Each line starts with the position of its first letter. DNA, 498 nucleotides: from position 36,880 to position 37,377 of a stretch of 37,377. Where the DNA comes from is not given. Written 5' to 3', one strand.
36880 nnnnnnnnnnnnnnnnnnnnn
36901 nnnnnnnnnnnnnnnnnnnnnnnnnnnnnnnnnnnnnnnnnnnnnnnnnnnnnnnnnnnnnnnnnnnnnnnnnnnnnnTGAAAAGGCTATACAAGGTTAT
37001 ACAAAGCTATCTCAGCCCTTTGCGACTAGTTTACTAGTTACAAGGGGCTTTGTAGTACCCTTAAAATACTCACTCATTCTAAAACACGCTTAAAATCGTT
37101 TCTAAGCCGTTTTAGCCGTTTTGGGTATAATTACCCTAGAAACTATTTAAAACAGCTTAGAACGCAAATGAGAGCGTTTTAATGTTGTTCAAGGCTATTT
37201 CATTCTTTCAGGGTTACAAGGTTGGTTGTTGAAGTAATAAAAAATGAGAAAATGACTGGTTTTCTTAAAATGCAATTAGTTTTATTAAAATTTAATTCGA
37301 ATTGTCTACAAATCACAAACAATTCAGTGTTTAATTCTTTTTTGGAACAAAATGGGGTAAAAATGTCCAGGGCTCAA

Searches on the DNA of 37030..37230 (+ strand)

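Call 30: search_rna_families(source=window, start=37030, end=37230, threshold=evalue, max_evalue=10, show_alignments=3)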
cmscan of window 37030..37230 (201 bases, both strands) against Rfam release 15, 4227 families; matches with E-value up to 10: 8.
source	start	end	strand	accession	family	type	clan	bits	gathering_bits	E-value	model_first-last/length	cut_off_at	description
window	37086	37183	+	RF02528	SSRC41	Gene; sRNA;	-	20.9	60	1.5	1-111/111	no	Streptococcus sRNA SSRC41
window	37101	37161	-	RF03722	MIR4378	Gene; miRNA;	-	18.2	90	0.55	1-91/91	no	MIR4378 microRNA precursor family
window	37079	37182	-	RF03664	MIR6288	Gene; miRNA;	-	15.6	74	1.6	1-92/92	no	MIR6288 microRNA precursor family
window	37101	37161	+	RF03722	MIR4378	Gene; miRNA;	-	14.9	90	3.7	1-91/91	no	MIR4378 microRNA precursor family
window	37078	37158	-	RF00402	SNORA25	Gene; snRNA; snoRNA; HACA-box;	-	14.6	85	3.6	1-128/128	no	Small nucleolar RNA SNORA25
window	37101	37169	+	RF02733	ToxT_thermometer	Cis-reg; thermoregulator;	-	14.5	81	9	1-71/71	no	ToxT 5' UTR thermometer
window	37088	37185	-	RF02432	SpF25_sRNA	Gene; sRNA;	-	13.7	48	8.6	1-102/102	no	Streptococcus sRNA SpF25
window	37045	37101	-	RF02031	tpke11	Gene; sRNA;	-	11.8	43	6.2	1-77/77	no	tpke11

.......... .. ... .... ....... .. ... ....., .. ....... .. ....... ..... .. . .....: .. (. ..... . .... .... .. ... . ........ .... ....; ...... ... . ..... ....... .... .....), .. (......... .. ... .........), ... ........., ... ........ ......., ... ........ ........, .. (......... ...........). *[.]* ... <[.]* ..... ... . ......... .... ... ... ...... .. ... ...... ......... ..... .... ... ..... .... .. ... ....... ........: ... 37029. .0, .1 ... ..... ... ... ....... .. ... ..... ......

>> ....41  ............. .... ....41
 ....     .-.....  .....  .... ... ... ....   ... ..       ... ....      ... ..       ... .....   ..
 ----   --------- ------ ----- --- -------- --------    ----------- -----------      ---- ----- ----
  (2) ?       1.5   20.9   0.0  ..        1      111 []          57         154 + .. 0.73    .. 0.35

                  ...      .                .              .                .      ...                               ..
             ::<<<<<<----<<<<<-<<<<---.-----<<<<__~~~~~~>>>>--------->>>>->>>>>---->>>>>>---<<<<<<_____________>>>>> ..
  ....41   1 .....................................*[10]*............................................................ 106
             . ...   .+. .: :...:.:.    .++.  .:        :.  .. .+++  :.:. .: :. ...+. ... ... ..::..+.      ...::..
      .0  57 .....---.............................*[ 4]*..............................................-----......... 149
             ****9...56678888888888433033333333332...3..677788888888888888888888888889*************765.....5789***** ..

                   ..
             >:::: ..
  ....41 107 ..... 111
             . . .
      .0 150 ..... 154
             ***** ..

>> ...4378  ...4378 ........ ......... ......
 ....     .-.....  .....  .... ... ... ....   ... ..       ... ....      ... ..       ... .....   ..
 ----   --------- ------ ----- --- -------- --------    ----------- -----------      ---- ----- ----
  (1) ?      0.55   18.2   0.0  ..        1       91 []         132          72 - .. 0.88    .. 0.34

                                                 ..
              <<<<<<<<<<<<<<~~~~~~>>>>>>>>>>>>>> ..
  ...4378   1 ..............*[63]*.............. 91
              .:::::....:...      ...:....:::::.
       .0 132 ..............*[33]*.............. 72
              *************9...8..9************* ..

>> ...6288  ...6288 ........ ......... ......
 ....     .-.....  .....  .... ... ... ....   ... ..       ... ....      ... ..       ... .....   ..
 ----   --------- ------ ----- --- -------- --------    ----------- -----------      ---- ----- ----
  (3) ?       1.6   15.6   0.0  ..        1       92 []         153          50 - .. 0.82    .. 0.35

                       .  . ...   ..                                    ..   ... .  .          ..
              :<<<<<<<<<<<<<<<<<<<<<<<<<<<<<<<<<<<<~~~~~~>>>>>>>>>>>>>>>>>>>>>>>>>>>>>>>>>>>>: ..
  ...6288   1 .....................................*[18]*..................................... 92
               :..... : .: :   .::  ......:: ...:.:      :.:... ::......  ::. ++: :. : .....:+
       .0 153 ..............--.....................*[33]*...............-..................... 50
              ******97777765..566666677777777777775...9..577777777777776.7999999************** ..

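Call 41: search_dna_similar(query=window:37084-37172:+, collection=phages, mode=distant, max_evalue=10, max_rows=40)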
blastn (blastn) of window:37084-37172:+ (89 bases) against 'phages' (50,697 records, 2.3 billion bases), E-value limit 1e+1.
Records with a match: 194; places in all: 199; records where one place covers at least 80% of the query: 14.
Best place of each record, by identity: >=99% 21; 95-99% 4; 90-95% 19; 80-90% 69; 60-80% 81.
By first word of the organism name: Enterococcus 69; Streptococcus 44; Bacillus 28; Pseudomonas 10; Escherichia 8; Klebsiella 8; Lactobacillus 7; Listeria 7; Shigella 2; Nitrincola 2; and 9 more.
By host as written in the record: Enterococcus faecalis 21; Enterococcus faecalis ATCC 29212 12; Enterococcus sp. 10; Bacillus anthracis Sterne 8; Escherichia coli 5; - 5; Bacillus subtilis BEST7003 4; Pseudomonas aeruginosa 4; and 101 more.
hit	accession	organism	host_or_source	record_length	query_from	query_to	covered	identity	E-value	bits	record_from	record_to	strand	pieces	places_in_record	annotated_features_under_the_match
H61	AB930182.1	Bacillus phage SPG24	Bacillus subtilis G24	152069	7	84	88%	73.4%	8e-1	38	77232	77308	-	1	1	none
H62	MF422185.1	Bacillus phage BSP10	Bacillus subtilis ATCC 15245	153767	7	84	88%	73.4%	8e-1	38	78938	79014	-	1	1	none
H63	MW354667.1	Bacillus phage BSTP3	Bacillus subtilis KCCM12511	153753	7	84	88%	73.4%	8e-1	38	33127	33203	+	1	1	hypothetical protein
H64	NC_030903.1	Bacillus phage SPG24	Bacillus subtilis G24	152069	7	84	88%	73.4%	8e-1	38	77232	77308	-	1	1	hypothetical protein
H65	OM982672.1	Bacillus phage SBSphiJ5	Bacillus subtilis BEST7003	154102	7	84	88%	71.8%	2e-1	39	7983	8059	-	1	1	none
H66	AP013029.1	Bacillus phage phiNIT1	Bacillus subtilis (natto)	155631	7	84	88%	70.5%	1e+1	35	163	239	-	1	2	terminal redundancy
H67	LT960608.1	Bacillus phage SBSphiJ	Bacillus subtilis BEST7003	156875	7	84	88%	70.5%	1e+1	35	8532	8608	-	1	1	record has no annotation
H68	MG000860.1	Bacillus phage BSP9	Bacillus subtilis ATCC 15245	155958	7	84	88%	70.5%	1e+1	35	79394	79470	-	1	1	none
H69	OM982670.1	Bacillus phage SBSphiJ3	Bacillus subtilis BEST7003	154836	7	84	88%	70.5%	1e+1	35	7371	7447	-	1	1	none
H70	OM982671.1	Bacillus phage SBSphiJ4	Bacillus subtilis BEST7003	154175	7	84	88%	70.5%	1e+1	35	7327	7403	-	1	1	none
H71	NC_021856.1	Bacillus phage phiNIT1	Bacillus subtilis (natto)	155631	7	84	88%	70.5%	1e+1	35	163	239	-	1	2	terminal redundancy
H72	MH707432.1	Bacillus phage BSP15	Bacillus subtilis KACC 17797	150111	7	84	88%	70.5%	1e+1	35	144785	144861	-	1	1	none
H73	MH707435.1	Bacillus phage BSP21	Bacillus subtilis KACC 17797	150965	7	84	88%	70.5%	1e+1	35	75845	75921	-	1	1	none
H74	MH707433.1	Bacillus phage BSP18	Bacillus subtilis KACC 17797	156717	7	84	88%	70.5%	1e+1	35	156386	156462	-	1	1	none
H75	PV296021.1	Enterococcus phage fHoEfm07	Enterococcus faecium #5864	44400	8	70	71%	80.0%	1e-4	50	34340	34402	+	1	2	SOS-response transcriptional repressor LexA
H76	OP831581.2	Enterococcus phage EFKL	Enterococcus faecalis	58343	6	69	72%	78.5%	4e-4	48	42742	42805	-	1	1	none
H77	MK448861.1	Streptococcus phage Javan174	Streptococcus entericus DSM_14446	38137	8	74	75%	74.6%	2e-1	40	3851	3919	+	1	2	none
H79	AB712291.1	Enterococcus phage BC611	Enterococcus faecalis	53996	6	69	72%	78.1%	1e-5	54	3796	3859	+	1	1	none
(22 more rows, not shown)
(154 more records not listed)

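Call 42: get_annotated_region(hit=H79, flank=2500)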
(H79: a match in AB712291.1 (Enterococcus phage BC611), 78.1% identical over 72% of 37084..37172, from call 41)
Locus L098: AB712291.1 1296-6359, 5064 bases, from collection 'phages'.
description: Enterococcus phage BC-611 DNA, complete genome.
organism: Enterococcus phage BC611 (NCBI taxid 1173135)
taxonomy: Viruses; Duplodnaviria; Heunggongvirae; Uroviricota; Caudoviricetes; Saphexavirus; Saphexavirus BC611
host: Enterococcus faecalis; source: -; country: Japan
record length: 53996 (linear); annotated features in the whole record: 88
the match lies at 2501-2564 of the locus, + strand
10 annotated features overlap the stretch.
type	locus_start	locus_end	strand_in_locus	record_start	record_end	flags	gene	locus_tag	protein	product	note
CDS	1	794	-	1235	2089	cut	efb3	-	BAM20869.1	hypothetical protein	-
CDS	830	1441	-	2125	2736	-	efb4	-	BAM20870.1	hypothetical protein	-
CDS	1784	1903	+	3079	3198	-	-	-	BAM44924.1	-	unnamed protein product; ORF7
CDS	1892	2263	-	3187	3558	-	efb5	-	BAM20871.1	hypothetical protein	-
CDS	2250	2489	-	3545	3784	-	-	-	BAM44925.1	-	unnamed protein product; ORF9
CDS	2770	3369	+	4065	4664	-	efb6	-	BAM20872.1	phage terminase small subunit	-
CDS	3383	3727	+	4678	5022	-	efb7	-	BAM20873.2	hypothetical protein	-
CDS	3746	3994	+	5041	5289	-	-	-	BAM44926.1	Holin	ORF12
CDS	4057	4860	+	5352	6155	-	efb8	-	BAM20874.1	N-terminus of phage terminase large subunit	-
CDS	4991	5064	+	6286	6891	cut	efb9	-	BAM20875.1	putative SegB homing endonuclease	-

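Call 43: get_annotated_region(hit=H75, flank=2500)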
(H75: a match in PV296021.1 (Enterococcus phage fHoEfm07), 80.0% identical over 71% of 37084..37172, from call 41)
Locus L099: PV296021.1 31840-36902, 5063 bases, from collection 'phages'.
description: Enterococcus phage fHoEfm07, complete genome.
organism: Enterococcus phage fHoEfm07 (NCBI taxid 3412443)
taxonomy: Viruses; Duplodnaviria; Heunggongvirae; Uroviricota; Caudoviricetes
host: Enterococcus faecium #5864; source: wastewater; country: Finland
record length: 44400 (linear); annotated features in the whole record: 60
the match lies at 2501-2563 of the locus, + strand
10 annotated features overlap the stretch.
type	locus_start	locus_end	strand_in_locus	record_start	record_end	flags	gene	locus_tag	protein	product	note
CDS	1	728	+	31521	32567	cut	-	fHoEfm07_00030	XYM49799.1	DUF1351 domain protein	annotation added by Phagenomics pipeline HMM search module; inference#pVOGs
CDS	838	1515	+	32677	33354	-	-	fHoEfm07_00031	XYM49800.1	hypothetical protein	77ORF018; annotation added by Phagenomics pipeline HMM search module; inference#pVOGs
CDS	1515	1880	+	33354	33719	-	-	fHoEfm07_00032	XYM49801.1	hypothetical protein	inference ab initio prediction:Prodigal:002006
CDS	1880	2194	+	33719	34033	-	-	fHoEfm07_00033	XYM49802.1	hypothetical protein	inference ab initio prediction:Prodigal:002006; inference#protein motif:all_phrogs:phrog_31569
CDS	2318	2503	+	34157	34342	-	-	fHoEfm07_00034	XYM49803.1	SOS-response transcriptional repressor LexA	RecA-mediated autopeptidase; annotation added by Phagenomics pipeline HMM search module; inference#COGs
CDS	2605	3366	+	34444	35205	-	-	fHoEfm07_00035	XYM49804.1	replication initiation protein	inference ab initio prediction:Prodigal:002006; inference#protein motif:all_phrogs:phrog_270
CDS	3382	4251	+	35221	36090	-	-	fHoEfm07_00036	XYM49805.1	DnaC-like helicase loader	inference ab initio prediction:Prodigal:002006; inference#protein motif:all_phrogs:phrog_50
CDS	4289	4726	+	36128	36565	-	-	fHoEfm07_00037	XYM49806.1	DNA-directed RNA polymerase subunit RPC12/RpoP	contains C4-type Zn-finger; annotation added by Phagenomics pipeline HMM search module; inference#COGs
CDS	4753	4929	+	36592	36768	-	-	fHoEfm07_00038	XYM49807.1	hypothetical protein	inference ab initio prediction:Prodigal:002006; inference#protein motif:all_phrogs:phrog_28671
CDS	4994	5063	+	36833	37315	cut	-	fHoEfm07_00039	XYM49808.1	hypothetical protein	inference ab initio prediction:Prodigal:002006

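Call 44: get_annotated_region(hit=H77, flank=2500)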
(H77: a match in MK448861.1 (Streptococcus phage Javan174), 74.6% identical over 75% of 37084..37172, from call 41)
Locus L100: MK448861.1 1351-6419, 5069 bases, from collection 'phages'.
description: Streptococcus phage Javan174, complete genome.
organism: Streptococcus phage Javan174 (NCBI taxid 2548023)
taxonomy: Viruses; Duplodnaviria; Heunggongvirae; Uroviricota; Caudoviricetes
host: Streptococcus entericus DSM_14446; source: -; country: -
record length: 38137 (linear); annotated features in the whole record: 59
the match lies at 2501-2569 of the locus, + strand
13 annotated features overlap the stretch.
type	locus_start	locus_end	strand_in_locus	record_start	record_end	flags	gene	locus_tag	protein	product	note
CDS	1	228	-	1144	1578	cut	-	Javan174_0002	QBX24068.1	hypothetical protein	-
CDS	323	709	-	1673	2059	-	-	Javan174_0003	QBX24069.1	hypothetical protein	-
CDS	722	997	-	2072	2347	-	-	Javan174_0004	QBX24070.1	RelE/StbE replicon stabilization toxin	-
CDS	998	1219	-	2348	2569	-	-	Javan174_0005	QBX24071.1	hypothetical protein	-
CDS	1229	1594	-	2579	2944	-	-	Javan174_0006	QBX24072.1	Cro/CI family transcriptional regulator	-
CDS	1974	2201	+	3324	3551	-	-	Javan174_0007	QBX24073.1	hypothetical protein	-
CDS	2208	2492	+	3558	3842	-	-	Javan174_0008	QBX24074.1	hypothetical protein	-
CDS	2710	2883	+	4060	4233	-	-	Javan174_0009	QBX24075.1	hypothetical protein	-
CDS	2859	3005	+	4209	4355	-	-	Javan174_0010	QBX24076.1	hypothetical protein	-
CDS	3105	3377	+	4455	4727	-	-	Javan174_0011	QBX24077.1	replication initiation protein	-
CDS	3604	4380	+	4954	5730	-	-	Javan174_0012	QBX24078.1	glycerol kinase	-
CDS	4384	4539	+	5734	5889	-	-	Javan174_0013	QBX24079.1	hypothetical protein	-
CDS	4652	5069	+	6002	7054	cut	-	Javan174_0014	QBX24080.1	recombinational DNA repair protein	recombinational DNA repair protein RecT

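Call 46: get_annotated_region(hit=H61, flank=2000)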
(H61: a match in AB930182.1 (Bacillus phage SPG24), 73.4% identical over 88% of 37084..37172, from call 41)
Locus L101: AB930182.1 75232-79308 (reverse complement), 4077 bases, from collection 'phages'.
description: Bacillus phage SPG24 DNA, contig00001 sequence.
organism: Bacillus phage SPG24 (NCBI taxid 1497851)
taxonomy: Viruses; Duplodnaviria; Heunggongvirae; Uroviricota; Caudoviricetes; Herelleviridae; Bastillevirinae; Nitunavirus; Nitunavirus SPG24
host: Bacillus subtilis G24; source: decayed rice hay manure; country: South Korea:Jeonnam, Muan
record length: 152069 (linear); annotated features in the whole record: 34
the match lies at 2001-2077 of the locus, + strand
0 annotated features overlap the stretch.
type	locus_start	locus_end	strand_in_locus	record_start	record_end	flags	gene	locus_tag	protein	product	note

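Call 47: get_annotated_region(hit=H76, flank=2000)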
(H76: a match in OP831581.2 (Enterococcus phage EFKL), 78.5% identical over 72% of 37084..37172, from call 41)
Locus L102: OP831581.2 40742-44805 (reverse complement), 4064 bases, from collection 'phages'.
description: Enterococcus phage EFKL, complete genome.
organism: Enterococcus phage EFKL (NCBI taxid 2996075)
taxonomy: Viruses; Duplodnaviria; Heunggongvirae; Uroviricota; Caudoviricetes; Saphexavirus
host: Enterococcus faecalis; source: Kuala Lumpur sewage water plant; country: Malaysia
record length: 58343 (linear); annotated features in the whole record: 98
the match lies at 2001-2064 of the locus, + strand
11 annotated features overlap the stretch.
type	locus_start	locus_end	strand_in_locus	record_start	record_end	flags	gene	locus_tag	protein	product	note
CDS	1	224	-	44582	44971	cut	-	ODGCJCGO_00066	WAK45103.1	hypothetical protein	-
CDS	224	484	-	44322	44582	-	-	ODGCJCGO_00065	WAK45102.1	thioredoxin domain protein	phrog_22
CDS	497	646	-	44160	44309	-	-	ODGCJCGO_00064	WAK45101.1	hypothetical protein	phrog_4188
CDS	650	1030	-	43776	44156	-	-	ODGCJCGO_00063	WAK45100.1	methyltransferase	phrog_13576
CDS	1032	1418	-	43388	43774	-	-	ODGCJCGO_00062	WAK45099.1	hypothetical protein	phrog_14024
CDS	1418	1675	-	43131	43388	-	-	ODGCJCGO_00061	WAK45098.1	hypothetical protein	phrog_15663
CDS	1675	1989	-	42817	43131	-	-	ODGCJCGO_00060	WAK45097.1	hypothetical protein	phrog_13680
CDS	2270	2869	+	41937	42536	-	-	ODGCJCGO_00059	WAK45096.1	terminase small subunit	phrog_51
CDS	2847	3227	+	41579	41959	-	-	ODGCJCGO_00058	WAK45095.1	hypothetical protein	phrog_15507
CDS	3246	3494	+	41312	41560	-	-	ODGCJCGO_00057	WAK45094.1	holin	phrog_1299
CDS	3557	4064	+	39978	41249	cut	-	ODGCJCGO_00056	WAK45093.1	terminase large subunit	phrog_3717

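Call 53: search_dna_similar(query=window:37084-37172:+, collection=phages, mode=distant, max_evalue=10, max_rows=60, rows=spread)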
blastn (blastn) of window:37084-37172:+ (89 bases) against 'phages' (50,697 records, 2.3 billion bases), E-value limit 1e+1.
Records with a match: 194; places in all: 199; records where one place covers at least 80% of the query: 14.
Best place of each record, by identity: >=99% 21; 95-99% 4; 90-95% 19; 80-90% 69; 60-80% 81.
By first word of the organism name: Enterococcus 69; Streptococcus 44; Bacillus 28; Pseudomonas 10; Escherichia 8; Klebsiella 8; Lactobacillus 7; Listeria 7; Shigella 2; Nitrincola 2; and 9 more.
By host as written in the record: Enterococcus faecalis 21; Enterococcus faecalis ATCC 29212 12; Enterococcus sp. 10; Bacillus anthracis Sterne 8; Escherichia coli 5; - 5; Bacillus subtilis BEST7003 4; Pseudomonas aeruginosa 4; and 101 more.
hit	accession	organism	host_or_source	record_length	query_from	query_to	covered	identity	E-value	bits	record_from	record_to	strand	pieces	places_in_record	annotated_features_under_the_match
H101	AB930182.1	Bacillus phage SPG24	Bacillus subtilis G24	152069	7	84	88%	73.4%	8e-1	38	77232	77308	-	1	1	none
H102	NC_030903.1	Bacillus phage SPG24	Bacillus subtilis G24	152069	7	84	88%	73.4%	8e-1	38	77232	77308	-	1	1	hypothetical protein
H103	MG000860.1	Bacillus phage BSP9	Bacillus subtilis ATCC 15245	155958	7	84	88%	70.5%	1e+1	35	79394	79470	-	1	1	none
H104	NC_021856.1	Bacillus phage phiNIT1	Bacillus subtilis (natto)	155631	7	84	88%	70.5%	1e+1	35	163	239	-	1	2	terminal redundancy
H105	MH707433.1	Bacillus phage BSP18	Bacillus subtilis KACC 17797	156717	7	84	88%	70.5%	1e+1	35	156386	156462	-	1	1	none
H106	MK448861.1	Streptococcus phage Javan174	Streptococcus entericus DSM_14446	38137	8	74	75%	74.6%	2e-1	40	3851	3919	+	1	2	none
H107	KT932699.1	Enterococcus phage vB_EfaS_IME198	Enterococcus faecalis 2008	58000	6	69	72%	78.1%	1e-5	54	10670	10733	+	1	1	none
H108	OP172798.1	Enterococcus phage EF653P1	Enterococcus faecalis DA653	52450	6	69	72%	78.1%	1e-5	54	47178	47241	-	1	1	none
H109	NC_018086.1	Enterococcus phage BC611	Enterococcus faecalis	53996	6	69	72%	78.1%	1e-5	54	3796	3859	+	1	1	none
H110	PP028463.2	Enterococcus phage EF_RCK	Enterococcus faecalis ATCC 29212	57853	6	69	72%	78.1%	1e-4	50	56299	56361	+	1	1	none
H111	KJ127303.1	Enterococcus phage VD13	Enterococcus faecalis 8413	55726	6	69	72%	76.6%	4e-4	49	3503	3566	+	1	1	none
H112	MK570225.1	Enterococcus phage vB_EfaS_PHB08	Enterococcus faecalis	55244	6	69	72%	76.6%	4e-4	49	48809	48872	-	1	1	none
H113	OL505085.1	Enterococcus phage EFap05-1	Enterococcus faecalis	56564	6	69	72%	76.6%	4e-4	49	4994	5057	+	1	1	none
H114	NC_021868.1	Streptococcus phage SP-QS1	Streptococcus pneumoniae D39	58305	6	69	72%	76.6%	4e-4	49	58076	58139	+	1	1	none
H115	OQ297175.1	Enterococcus phage vB_EfKS5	Enterococcus faecalis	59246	6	69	72%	76.6%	4e-4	49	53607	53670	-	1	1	hypothetical protein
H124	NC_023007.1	Bacillus phage vB_BanS-Tsamsa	Bacillus anthracis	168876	11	68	65%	77.0%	2e-1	39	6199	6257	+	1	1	none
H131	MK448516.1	Streptococcus satellite phage Javan490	Streptococcus pyogenes M1_GAS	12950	8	47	45%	82.9%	3e+0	37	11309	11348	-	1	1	none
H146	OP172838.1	Weissella phage WC27P1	Weissella confusa DO27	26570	7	31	28%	96.0%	6e-2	42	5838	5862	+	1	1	none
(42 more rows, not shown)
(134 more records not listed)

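Call 54: get_annotated_region(hit=H131, flank=3000)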
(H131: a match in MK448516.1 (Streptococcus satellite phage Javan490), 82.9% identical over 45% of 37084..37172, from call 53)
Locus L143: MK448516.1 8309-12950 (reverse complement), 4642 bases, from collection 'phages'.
description: Streptococcus satellite phage Javan490, complete genome.
organism: Streptococcus satellite phage Javan490 (NCBI taxid 2558723)
taxonomy: Viruses
host: Streptococcus pyogenes M1_GAS; source: -; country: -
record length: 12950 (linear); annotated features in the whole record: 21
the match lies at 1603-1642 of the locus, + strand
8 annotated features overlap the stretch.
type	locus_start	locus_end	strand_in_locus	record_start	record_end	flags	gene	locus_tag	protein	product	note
CDS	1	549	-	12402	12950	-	-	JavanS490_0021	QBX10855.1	hypothetical protein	-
CDS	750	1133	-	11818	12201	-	-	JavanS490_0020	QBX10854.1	ArpU family encoded transcriptional regulator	encoded transcriptional regulator, ArpU family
CDS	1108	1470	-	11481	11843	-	-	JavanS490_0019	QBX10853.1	hypothetical protein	FIG01116340: hypothetical protein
CDS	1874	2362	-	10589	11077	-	-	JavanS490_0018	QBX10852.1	hypothetical protein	FIG01115581: hypothetical protein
CDS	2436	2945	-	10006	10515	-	-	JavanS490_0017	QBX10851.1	hypothetical protein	FIG01115461: hypothetical protein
CDS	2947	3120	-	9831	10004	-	-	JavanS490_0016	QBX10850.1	hypothetical protein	-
CDS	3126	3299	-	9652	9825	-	-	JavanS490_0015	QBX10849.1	hypothetical protein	FIG01114328: hypothetical protein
CDS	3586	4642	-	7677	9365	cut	-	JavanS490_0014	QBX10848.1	DNA primase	-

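Call 55: get_annotated_region(hit=H124, flank=2500)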
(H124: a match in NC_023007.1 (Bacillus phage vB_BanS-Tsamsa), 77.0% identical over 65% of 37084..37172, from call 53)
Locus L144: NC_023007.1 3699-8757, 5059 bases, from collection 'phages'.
description: Bacillus phage vB_BanS-Tsamsa, complete genome.
organism: Bacillus phage vB_BanS-Tsamsa (NCBI taxid 1308863)
taxonomy: Viruses; Duplodnaviria; Heunggongvirae; Uroviricota; Caudoviricetes; Joanripponvirinae; Tsamsavirus; Tsamsavirus tsamsa
host: Bacillus anthracis; source: -; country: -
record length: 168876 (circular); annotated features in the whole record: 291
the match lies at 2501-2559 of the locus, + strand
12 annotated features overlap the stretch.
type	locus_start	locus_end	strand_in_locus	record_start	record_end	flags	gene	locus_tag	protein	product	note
CDS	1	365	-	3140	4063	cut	-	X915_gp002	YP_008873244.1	hypothetical protein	gp2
CDS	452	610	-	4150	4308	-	-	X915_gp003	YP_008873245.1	hypothetical protein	gp3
CDS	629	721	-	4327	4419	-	-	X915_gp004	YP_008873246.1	hypothetical protein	gp4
CDS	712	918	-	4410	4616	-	-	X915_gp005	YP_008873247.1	hypothetical protein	gp5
CDS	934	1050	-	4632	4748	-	-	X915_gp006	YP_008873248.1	hypothetical protein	gp6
CDS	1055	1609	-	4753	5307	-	-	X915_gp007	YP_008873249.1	hypothetical protein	gp7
CDS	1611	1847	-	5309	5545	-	-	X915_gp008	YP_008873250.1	hypothetical protein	gp8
CDS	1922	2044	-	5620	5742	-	-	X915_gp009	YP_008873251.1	hypothetical protein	gp9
CDS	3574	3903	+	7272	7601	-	-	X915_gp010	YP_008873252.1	hypothetical protein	gp10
CDS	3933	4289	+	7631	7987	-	-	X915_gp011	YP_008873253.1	hypothetical protein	gp11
CDS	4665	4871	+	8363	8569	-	-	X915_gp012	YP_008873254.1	hypothetical protein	gp12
CDS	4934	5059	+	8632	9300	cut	-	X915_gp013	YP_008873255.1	kinase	gp13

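Call 56: get_annotated_region(hit=H146, flank=2500)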
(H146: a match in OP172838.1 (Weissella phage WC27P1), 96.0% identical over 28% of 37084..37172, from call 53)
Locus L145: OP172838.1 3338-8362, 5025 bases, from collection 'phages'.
description: Weissella phage WC27P1, complete genome.
organism: Weissella phage WC27P1 (NCBI taxid 2968732)
taxonomy: Viruses; Duplodnaviria; Heunggongvirae; Uroviricota; Caudoviricetes; Mccleskeyvirinae
host: Weissella confusa DO27; source: municipal sewage; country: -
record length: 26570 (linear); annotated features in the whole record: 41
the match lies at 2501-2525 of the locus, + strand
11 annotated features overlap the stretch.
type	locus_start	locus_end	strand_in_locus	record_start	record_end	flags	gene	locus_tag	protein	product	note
CDS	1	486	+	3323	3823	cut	-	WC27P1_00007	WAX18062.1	hypothetical protein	-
CDS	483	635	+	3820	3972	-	-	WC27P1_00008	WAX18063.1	hypothetical protein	-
CDS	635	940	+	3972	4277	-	-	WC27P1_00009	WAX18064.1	hypothetical protein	-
CDS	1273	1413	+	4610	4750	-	-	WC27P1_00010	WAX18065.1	hypothetical protein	-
CDS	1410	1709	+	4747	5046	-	-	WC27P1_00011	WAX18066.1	hypothetical protein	-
CDS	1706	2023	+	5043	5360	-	-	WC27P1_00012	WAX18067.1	hypothetical protein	-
CDS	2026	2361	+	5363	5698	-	-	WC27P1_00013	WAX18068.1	hypothetical protein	-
CDS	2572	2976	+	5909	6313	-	-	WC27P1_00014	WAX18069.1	hypothetical protein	-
CDS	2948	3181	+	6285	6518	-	-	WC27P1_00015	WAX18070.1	hypothetical protein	-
CDS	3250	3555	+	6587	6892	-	-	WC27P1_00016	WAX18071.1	hypothetical protein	-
CDS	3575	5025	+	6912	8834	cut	-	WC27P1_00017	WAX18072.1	hypothetical protein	-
